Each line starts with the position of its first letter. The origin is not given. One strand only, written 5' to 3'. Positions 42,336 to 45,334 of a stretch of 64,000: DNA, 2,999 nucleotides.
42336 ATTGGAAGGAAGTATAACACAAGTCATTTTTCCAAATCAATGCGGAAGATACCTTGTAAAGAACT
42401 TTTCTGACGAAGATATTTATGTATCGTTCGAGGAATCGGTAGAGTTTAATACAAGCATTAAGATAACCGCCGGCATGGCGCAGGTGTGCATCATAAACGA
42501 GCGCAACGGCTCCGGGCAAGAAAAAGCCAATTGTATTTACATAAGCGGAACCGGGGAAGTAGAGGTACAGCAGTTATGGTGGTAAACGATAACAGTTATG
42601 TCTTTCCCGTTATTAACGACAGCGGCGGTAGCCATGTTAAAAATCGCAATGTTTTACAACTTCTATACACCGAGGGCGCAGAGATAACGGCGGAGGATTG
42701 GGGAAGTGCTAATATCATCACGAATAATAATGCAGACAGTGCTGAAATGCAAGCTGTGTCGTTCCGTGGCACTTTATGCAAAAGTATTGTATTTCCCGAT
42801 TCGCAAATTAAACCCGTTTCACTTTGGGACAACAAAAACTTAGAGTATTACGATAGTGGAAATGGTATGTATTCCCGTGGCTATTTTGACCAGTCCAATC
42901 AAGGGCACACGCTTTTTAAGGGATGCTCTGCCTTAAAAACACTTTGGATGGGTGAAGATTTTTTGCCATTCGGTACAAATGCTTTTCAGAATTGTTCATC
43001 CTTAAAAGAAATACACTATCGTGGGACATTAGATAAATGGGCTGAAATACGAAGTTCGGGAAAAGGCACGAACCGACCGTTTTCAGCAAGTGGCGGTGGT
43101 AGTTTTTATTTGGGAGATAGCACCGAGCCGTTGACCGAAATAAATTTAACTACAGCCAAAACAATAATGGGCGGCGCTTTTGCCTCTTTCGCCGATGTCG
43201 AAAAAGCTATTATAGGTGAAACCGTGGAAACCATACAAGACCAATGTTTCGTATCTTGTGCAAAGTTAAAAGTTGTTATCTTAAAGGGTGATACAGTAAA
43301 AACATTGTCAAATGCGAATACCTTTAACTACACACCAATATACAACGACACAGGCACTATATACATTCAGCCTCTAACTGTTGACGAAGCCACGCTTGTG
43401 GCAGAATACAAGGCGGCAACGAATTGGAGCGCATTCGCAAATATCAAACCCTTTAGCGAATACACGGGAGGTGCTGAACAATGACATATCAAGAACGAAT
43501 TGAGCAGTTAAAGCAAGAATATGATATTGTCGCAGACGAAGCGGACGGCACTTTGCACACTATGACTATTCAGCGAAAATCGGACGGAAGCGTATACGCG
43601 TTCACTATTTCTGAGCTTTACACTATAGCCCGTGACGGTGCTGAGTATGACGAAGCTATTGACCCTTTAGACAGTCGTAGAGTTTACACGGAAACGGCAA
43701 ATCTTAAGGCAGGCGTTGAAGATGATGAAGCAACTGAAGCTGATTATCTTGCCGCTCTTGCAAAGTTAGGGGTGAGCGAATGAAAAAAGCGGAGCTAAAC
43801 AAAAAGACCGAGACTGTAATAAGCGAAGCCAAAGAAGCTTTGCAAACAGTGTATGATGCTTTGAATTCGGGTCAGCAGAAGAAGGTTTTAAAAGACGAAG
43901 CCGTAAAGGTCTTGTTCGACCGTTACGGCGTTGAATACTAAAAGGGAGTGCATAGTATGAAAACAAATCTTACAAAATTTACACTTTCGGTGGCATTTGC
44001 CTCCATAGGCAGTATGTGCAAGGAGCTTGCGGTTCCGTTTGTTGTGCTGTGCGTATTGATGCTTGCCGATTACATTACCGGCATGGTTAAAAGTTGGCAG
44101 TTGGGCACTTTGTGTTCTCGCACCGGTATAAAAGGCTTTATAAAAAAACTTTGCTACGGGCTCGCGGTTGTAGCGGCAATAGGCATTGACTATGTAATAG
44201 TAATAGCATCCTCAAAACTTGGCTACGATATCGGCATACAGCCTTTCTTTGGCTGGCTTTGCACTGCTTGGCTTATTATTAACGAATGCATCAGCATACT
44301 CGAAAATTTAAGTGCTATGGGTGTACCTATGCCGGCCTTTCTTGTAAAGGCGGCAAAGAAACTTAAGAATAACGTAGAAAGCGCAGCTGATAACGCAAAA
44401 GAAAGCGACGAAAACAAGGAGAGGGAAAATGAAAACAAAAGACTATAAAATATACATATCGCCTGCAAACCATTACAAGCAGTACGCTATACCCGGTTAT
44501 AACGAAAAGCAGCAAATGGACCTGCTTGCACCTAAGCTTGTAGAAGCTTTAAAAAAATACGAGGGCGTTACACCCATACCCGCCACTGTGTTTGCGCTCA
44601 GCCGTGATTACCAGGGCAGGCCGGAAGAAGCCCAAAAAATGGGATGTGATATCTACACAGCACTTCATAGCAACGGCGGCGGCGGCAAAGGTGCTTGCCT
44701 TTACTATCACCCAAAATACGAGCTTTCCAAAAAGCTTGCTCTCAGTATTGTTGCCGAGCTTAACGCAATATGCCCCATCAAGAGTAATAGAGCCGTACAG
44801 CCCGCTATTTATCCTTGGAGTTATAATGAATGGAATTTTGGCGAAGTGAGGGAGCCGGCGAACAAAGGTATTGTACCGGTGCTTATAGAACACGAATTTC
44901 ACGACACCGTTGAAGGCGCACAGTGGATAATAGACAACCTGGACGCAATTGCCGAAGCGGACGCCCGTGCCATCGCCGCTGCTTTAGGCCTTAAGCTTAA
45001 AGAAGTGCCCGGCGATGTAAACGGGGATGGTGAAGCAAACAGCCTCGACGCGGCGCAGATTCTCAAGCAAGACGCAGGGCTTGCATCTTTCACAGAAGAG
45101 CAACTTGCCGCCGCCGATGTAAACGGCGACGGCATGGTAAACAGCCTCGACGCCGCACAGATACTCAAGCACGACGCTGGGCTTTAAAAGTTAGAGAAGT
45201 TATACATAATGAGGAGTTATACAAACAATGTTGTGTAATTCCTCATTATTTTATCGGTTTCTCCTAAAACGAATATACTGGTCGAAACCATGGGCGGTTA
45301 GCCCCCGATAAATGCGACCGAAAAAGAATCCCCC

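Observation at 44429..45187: Endolysins carrying dockerin repeats in place of a cell-wall-binding domain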

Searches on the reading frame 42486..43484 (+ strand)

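Call 29: search_protein_families(library=phrogs, proteins=[window:42486-43484:+], max_evalue=0.00001)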
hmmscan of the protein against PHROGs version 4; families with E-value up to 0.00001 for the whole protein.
window:42486-43484:+ (332 aa): 1 family
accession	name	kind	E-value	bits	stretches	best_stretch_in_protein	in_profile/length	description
phrog_18805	-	unknown function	3.8e-12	46.8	1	87-190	322-417/457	-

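Call 32: search_protein_families(library=pfam, proteins=[window:42486-43484:+], max_evalue=0.001)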
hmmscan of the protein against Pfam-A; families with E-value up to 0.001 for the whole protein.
window:42486-43484:+ (332 aa): 1 family
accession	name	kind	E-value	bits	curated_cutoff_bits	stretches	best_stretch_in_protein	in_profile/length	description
PF13306.12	LRR_5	-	7.6e-12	45.7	27.7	1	216-275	36-94/127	BspA type Leucine rich repeat region (6 copies)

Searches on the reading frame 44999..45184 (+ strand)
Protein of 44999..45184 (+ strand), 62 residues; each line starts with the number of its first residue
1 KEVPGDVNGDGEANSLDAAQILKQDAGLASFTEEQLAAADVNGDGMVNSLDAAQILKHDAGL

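Call 59: search_solved_structures(query=window:44999-45184:+, max_evalue=0.01, show_alignments=3)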
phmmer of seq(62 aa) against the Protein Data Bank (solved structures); distinct sequences matched with E-value up to 0.01: 20.
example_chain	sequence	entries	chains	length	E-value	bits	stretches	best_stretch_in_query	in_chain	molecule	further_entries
8x39_A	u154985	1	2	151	2.3e-11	46.9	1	5-55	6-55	Serine protease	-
8x3a_A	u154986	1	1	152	2.3e-11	46.9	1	5-55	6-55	Serine protease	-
1ohz_B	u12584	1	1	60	9.5e-06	29.3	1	5-54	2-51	ENDO-1,4-BETA-XYLANASE Y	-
2ccl_B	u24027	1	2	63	1.9e-05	28.4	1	4-54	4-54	ENDO-1,4-BETA-XYLANASE Y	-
2y3n_B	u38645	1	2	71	9e-05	26.3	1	3-55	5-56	CELLULOSOMAL FAMILY-48 PROCESSIVE GLYCOSIDE HYDROLASE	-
5nrk_B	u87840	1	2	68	9.3e-05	26.2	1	4-55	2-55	DocCel5: Type I dockerin repeat domain from A. cellulolyticus family 5 endoglucanase WP_01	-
5nrm_B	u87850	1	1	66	0.00014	25.6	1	4-54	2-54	DocCel5: Type I dockerin repeat domain from A. cellulolyticus family 5 endoglucanase WP_01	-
2mte_A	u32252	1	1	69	0.00024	24.9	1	3-56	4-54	Cellulose 1,4-beta-cellobiosidase (reducing end) CelS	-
1daq_A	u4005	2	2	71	0.00026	24.8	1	3-56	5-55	ENDOGLUCANASE SS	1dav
6kg9_A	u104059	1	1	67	0.00034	24.5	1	3-58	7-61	And cellulose-binding endoglucanase family 9 CelL ortholog dockerin domain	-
8zvk_A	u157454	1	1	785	0.00057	23.8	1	4-53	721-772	AaBgIC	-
6kge_D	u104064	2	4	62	0.00059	23.7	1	3-58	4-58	And cellulose-binding endoglucanase family 9 CelL ortholog dockerin domain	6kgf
6kgc_B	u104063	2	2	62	0.00063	23.6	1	3-58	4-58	And cellulose-binding endoglucanase family 9 CelL ortholog dockerin domain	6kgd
4fl4_A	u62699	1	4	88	0.00095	23.1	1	5-54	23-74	Glycoside hydrolase family 9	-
9qfa_A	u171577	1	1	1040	0.0022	21.9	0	5-60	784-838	Ruminococcus bromii Amy12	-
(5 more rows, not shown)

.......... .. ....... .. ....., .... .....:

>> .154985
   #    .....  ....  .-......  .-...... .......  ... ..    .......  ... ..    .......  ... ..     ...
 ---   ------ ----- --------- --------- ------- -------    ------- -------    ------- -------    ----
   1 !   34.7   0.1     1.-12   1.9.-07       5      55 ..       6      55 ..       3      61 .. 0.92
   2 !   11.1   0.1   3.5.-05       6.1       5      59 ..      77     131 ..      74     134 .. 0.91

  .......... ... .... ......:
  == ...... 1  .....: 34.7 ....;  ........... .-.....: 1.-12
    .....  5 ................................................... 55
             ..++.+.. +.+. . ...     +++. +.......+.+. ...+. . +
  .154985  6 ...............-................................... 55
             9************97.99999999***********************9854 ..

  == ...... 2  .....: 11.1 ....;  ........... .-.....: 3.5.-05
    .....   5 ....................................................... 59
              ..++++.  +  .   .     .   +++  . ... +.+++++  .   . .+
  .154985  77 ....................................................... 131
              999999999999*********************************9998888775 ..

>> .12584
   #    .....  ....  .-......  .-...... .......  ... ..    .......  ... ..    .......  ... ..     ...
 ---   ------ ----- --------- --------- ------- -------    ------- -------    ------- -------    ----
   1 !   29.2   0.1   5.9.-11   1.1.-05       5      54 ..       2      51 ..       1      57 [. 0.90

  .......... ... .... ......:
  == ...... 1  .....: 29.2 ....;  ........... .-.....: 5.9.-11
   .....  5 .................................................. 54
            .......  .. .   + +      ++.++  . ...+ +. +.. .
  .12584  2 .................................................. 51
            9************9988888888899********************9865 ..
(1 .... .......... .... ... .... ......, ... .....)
